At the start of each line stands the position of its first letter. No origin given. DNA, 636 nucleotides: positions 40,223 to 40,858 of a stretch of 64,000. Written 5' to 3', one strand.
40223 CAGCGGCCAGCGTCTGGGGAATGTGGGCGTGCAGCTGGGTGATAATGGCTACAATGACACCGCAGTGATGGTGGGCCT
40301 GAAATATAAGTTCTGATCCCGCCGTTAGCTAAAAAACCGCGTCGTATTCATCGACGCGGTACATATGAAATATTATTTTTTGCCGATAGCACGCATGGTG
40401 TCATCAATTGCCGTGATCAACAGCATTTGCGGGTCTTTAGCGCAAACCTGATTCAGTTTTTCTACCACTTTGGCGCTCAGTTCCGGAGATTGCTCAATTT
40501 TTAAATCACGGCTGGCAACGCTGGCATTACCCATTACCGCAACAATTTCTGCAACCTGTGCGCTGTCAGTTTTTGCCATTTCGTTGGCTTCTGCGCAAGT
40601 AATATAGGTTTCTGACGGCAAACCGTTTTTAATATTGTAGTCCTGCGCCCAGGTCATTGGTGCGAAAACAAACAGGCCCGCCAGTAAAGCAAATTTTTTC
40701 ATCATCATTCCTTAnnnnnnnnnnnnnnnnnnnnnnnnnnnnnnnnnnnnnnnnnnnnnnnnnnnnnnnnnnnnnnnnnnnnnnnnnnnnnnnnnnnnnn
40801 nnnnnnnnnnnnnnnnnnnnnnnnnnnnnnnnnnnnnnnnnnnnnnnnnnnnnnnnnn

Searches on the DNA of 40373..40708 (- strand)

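Call 35: search_dna_similar(query=window:40373-40708:-, collection=ecoli_genomes, mode=near, rows=spread, max_rows=12)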
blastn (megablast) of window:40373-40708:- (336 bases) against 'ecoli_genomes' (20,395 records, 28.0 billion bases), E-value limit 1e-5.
Records with a match: 5111; places in all: 5121; records where one place covers at least 80% of the query: 5100.
Genomes with a match: 5109 of 5426; with a place that covers at least 80% of the query: 5098. Places per genome that has any: lowest 1, median 1, highest 2. On chromosomes: 5109 places; on plasmids: 12.
Best place of each record, by identity: >=99% 3920; 95-99% 1191.
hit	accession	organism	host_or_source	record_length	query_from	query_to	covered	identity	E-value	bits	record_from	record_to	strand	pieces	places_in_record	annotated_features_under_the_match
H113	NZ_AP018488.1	Escherichia coli O157:H7 strain PV15-279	Homo sapiens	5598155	1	336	100%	100.0%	7e-175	621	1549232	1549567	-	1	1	ymgD: YmgD family protein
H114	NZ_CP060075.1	Escherichia coli strain G3/10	Homo sapiens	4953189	1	336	100%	100.0%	7e-175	621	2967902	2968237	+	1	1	ymgD: YmgD family protein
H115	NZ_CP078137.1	Escherichia coli strain Sx181-0-1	urine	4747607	1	336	100%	100.0%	7e-175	621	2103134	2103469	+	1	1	ymgD: YmgD family protein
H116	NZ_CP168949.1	Escherichia coli strain IH5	Homo sapiens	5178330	1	336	100%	100.0%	7e-175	621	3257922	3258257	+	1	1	ymgD: YmgD family protein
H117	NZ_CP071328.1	Escherichia coli strain 4114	missing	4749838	1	336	100%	100.0%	7e-175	621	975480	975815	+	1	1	ymgD: YmgD family protein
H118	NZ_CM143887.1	Escherichia coli strain E10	Homo sapiens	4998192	1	336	100%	100.0%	7e-175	621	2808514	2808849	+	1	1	ymgD: YmgD family protein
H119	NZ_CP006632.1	Escherichia coli PCN033 strain PCN033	-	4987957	1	336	100%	99.7%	3e-173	616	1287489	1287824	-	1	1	ymgD: YmgD family protein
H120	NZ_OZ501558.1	Escherichia coli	Homo sapiens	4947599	1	336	100%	99.7%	3e-173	616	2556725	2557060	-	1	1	ymgD: YmgD family protein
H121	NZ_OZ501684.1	Escherichia coli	Homo sapiens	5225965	1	336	100%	99.4%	1e-171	610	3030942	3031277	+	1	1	ymgD: YmgD family protein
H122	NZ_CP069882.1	Escherichia coli strain FDAARGOS_1289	Homo sapiens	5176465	1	336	100%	98.8%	3e-168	599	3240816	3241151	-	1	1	ymgD: YmgD family protein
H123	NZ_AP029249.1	Escherichia coli strain LTC201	missing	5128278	1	336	100%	98.8%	3e-168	599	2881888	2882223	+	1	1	ymgD: YmgD family protein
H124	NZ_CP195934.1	Escherichia coli strain F3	Raw wastewater influent sample from the ...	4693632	1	122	36%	100.0%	6e-56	226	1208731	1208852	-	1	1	YmgD family protein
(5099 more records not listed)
